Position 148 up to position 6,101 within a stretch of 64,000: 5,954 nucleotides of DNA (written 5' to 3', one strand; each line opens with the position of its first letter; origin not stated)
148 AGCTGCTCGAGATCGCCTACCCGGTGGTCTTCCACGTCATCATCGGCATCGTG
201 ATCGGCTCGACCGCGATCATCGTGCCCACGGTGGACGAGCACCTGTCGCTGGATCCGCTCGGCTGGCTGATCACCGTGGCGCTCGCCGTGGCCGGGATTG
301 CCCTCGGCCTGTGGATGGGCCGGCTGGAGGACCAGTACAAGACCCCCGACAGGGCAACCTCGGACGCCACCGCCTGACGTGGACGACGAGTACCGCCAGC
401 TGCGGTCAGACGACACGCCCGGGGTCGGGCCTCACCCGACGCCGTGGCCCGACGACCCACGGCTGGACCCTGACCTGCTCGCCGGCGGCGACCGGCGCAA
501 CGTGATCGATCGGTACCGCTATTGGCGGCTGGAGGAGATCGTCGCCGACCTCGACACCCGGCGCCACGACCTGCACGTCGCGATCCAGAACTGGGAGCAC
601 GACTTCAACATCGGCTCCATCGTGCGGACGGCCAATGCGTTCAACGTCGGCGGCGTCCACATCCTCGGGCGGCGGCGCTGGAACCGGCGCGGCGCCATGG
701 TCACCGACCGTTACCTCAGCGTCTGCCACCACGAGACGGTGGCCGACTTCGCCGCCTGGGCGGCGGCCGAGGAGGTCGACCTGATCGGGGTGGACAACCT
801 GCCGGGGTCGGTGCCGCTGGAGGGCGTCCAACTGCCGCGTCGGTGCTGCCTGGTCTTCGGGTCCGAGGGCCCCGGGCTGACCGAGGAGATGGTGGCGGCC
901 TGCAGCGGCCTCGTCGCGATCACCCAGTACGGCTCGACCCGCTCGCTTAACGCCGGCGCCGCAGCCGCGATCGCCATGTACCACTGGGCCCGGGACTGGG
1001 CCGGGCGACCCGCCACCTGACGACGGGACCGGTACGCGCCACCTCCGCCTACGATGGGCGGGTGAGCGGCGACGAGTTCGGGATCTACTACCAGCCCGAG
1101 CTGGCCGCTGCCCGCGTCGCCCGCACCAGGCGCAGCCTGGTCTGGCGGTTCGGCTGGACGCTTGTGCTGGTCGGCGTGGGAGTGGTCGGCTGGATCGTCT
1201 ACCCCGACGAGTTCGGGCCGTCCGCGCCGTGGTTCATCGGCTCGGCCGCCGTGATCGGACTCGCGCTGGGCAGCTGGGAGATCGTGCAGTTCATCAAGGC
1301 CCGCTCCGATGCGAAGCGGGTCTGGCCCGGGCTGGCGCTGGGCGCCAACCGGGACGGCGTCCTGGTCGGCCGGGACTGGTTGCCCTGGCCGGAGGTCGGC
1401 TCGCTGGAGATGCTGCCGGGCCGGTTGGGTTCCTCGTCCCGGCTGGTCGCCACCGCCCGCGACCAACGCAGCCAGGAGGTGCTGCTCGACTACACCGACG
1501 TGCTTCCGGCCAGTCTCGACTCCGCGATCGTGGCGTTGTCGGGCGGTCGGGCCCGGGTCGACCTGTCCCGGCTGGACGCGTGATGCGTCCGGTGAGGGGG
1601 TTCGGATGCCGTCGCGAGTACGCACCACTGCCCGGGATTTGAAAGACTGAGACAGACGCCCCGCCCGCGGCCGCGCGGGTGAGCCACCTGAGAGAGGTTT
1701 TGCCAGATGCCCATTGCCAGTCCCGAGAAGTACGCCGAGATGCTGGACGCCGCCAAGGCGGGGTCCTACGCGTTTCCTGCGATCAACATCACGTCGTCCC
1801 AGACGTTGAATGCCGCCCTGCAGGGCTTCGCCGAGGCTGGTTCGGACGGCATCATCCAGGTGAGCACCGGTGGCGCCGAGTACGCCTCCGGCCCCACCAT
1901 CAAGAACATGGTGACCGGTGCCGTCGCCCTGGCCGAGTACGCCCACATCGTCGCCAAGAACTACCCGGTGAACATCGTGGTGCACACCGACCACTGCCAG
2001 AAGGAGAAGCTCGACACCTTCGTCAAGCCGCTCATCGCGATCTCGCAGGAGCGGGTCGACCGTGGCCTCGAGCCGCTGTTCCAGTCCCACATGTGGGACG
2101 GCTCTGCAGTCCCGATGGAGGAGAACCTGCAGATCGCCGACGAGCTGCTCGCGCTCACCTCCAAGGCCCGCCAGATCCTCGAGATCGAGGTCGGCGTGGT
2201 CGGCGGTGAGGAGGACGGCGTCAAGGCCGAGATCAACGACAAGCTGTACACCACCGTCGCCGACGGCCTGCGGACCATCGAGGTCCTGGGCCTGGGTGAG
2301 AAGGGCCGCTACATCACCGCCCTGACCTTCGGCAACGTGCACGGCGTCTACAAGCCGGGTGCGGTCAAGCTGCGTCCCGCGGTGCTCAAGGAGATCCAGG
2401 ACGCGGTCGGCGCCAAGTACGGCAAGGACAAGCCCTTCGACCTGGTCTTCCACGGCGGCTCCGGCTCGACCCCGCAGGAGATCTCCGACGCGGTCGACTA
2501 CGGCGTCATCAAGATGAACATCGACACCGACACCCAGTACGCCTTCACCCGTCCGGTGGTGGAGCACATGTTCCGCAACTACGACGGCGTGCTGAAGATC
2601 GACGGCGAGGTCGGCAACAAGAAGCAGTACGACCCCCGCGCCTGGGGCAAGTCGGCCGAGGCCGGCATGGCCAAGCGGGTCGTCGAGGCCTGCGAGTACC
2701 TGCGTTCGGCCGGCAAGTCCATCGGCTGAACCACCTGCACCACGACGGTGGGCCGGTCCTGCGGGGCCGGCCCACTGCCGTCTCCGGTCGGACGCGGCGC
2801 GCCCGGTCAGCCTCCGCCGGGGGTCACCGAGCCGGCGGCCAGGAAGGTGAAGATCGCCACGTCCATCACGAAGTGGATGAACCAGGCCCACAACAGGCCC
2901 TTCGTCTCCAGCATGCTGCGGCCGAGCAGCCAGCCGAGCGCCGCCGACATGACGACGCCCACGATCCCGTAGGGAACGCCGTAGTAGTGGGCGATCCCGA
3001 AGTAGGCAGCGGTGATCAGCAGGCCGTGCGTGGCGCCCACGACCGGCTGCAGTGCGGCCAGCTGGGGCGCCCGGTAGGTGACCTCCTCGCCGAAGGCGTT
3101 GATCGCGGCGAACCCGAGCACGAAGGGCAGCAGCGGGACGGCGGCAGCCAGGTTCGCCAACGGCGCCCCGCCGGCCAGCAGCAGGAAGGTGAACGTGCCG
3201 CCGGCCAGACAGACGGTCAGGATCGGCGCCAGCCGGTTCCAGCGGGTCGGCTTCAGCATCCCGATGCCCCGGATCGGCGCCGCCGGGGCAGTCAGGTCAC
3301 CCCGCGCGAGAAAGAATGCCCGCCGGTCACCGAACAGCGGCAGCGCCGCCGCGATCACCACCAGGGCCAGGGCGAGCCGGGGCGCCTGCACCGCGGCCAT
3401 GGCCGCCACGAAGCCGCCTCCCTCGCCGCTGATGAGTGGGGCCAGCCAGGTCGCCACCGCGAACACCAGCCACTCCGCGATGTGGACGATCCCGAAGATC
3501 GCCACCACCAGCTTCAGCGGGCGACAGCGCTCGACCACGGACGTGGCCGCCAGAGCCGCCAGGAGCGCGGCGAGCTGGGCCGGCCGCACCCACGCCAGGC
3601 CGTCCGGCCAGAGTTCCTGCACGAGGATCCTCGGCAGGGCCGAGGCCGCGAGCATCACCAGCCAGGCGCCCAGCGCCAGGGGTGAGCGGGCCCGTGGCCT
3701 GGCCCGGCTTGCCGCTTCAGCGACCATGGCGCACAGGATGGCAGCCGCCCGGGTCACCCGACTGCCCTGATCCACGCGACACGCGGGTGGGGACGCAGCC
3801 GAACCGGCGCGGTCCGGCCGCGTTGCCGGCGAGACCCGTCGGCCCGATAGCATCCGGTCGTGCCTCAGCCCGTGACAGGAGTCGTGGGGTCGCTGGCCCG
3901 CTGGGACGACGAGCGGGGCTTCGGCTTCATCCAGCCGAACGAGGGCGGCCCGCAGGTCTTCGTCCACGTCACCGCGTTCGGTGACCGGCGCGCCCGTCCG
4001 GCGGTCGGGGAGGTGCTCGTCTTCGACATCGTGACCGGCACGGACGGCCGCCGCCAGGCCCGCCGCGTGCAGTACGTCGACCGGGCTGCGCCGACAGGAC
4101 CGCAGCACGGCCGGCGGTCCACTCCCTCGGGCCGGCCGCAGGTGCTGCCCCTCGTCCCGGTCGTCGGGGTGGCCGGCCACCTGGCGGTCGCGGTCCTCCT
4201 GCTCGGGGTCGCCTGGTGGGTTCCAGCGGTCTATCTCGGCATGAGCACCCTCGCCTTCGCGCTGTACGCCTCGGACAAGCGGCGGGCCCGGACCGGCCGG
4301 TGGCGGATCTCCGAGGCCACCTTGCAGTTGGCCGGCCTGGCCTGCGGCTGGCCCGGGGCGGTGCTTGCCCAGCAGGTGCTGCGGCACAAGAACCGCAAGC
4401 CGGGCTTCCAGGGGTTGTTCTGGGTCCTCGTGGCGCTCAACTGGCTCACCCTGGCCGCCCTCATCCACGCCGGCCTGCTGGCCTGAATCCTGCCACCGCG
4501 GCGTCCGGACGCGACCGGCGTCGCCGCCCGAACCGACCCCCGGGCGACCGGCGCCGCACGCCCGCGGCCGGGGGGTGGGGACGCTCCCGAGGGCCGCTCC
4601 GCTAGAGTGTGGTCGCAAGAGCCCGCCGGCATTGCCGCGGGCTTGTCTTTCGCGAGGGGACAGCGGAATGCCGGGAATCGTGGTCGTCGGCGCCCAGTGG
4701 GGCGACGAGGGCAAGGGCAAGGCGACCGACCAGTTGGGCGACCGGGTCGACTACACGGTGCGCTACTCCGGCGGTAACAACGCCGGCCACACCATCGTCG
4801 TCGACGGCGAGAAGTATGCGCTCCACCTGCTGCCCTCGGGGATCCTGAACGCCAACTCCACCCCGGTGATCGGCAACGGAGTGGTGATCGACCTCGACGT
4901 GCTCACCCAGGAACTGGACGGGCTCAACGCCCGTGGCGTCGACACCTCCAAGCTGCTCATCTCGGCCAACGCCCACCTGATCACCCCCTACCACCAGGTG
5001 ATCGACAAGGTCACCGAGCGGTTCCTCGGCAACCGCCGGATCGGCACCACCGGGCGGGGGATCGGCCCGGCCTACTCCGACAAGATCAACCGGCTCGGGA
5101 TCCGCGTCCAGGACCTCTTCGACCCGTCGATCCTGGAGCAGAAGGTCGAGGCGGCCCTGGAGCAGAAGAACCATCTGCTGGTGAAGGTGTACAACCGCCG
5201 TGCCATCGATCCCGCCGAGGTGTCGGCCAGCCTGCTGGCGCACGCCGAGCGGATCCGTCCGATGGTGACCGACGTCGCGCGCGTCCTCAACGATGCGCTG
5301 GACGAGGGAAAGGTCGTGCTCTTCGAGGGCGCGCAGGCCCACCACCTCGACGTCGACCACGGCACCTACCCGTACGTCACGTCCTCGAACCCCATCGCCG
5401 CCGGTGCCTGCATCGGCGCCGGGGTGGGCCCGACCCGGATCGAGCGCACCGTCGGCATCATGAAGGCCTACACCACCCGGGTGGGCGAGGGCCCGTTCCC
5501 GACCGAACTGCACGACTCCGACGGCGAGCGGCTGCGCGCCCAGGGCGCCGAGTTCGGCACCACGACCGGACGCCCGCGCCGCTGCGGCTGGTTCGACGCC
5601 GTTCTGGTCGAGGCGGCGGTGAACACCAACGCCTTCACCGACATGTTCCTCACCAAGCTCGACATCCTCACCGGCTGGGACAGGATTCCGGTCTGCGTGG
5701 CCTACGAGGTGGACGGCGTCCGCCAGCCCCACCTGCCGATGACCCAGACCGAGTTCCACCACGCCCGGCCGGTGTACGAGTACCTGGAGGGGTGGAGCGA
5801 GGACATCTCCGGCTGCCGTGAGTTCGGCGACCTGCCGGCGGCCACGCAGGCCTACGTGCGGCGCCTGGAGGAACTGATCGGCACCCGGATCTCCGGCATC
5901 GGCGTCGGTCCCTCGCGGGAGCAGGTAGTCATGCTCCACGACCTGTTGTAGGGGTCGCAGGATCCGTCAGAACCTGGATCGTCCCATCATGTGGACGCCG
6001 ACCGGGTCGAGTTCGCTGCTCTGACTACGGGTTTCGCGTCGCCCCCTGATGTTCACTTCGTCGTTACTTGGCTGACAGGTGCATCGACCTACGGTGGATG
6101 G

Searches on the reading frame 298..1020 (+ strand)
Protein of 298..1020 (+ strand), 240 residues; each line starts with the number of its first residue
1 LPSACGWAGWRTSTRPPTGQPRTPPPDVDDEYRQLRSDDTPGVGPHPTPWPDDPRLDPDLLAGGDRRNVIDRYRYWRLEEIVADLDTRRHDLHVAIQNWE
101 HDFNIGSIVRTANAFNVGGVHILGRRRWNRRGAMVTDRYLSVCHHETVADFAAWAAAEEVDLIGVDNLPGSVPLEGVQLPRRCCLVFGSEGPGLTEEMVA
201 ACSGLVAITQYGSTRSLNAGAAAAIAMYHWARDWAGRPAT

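Call 8: search_protein_families(library=pfam, proteins=[window:298-1020:+], max_evalue=0.001)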
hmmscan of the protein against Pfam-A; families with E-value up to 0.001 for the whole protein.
window:298-1020:+ (240 aa): 1 family
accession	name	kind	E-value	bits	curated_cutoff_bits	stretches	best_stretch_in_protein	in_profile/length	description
PF00588.24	SpoU_methylase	-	2.2e-27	96.4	29.7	1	92-228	2-142/142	SpoU rRNA Methylase family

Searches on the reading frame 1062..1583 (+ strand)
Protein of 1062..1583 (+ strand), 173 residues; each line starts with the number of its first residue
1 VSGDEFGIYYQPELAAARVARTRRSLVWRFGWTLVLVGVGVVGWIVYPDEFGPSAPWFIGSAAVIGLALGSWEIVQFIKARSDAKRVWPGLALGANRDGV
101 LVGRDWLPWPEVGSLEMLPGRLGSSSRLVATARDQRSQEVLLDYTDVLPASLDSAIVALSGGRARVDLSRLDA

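Call 8: search_protein_families(library=pfam, proteins=[window:1062-1583:+], max_evalue=0.001)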
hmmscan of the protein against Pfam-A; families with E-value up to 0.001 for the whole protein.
window:1062-1583:+ (173 aa): 1 family
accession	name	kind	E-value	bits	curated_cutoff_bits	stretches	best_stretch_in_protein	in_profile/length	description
PF10658.14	DUF2484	-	1.8e-05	25.3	25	1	14-79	13-73/76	Protein of unknown function (DUF2484)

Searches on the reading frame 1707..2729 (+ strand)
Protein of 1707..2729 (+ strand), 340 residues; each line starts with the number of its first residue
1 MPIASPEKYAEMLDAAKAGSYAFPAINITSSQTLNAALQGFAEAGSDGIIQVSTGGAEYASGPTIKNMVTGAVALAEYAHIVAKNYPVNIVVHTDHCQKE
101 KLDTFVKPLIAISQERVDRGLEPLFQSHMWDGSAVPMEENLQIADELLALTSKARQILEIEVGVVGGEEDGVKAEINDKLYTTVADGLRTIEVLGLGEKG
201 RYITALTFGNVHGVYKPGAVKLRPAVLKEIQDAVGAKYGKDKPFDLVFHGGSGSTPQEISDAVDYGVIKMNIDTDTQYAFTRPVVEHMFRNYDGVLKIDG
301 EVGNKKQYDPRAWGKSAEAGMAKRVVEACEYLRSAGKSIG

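Call 8: search_protein_families(library=pfam, proteins=[window:1707-2729:+], max_evalue=0.001)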
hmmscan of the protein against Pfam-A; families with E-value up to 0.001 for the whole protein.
window:1707-2729:+ (340 aa): 1 family
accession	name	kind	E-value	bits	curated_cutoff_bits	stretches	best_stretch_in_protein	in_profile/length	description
PF01116.26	F_bP_aldolase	-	9.2e-79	265.3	25.5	1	8-337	2-277/277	Fructose-bisphosphate aldolase class-II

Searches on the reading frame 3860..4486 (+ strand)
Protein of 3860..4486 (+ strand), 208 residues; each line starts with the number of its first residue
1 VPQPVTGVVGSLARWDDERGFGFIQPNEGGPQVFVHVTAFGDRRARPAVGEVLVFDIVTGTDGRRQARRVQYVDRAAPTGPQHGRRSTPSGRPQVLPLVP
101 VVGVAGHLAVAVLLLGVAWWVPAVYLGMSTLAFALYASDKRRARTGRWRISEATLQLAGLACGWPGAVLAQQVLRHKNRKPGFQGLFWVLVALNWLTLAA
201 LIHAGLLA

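Call 8: search_protein_families(library=pfam, proteins=[window:3860-4486:+], max_evalue=0.001)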
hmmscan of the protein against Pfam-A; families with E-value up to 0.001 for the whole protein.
window:3860-4486:+ (208 aa): 2 families
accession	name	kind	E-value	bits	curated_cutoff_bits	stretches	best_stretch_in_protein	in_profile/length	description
PF06961.18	DUF1294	-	1.1e-21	77.2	25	1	129-183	1-55/55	Protein of unknown function (DUF1294)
PF00313.28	CSD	-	1.8e-09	37.7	27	1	10-71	3-64/66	'Cold-shock' DNA-binding domain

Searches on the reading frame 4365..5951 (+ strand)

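Call 8: search_protein_families(library=pfam, proteins=[window:4365-5951:+], max_evalue=0.001)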
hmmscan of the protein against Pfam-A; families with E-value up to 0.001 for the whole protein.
window:4365-5951:+ (528 aa): 1 family
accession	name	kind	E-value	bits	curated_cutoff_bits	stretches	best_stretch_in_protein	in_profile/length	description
PF00709.27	Adenylsucc_synt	-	4.2e-179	596.1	27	1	106-521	1-415/416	Adenylosuccinate synthetase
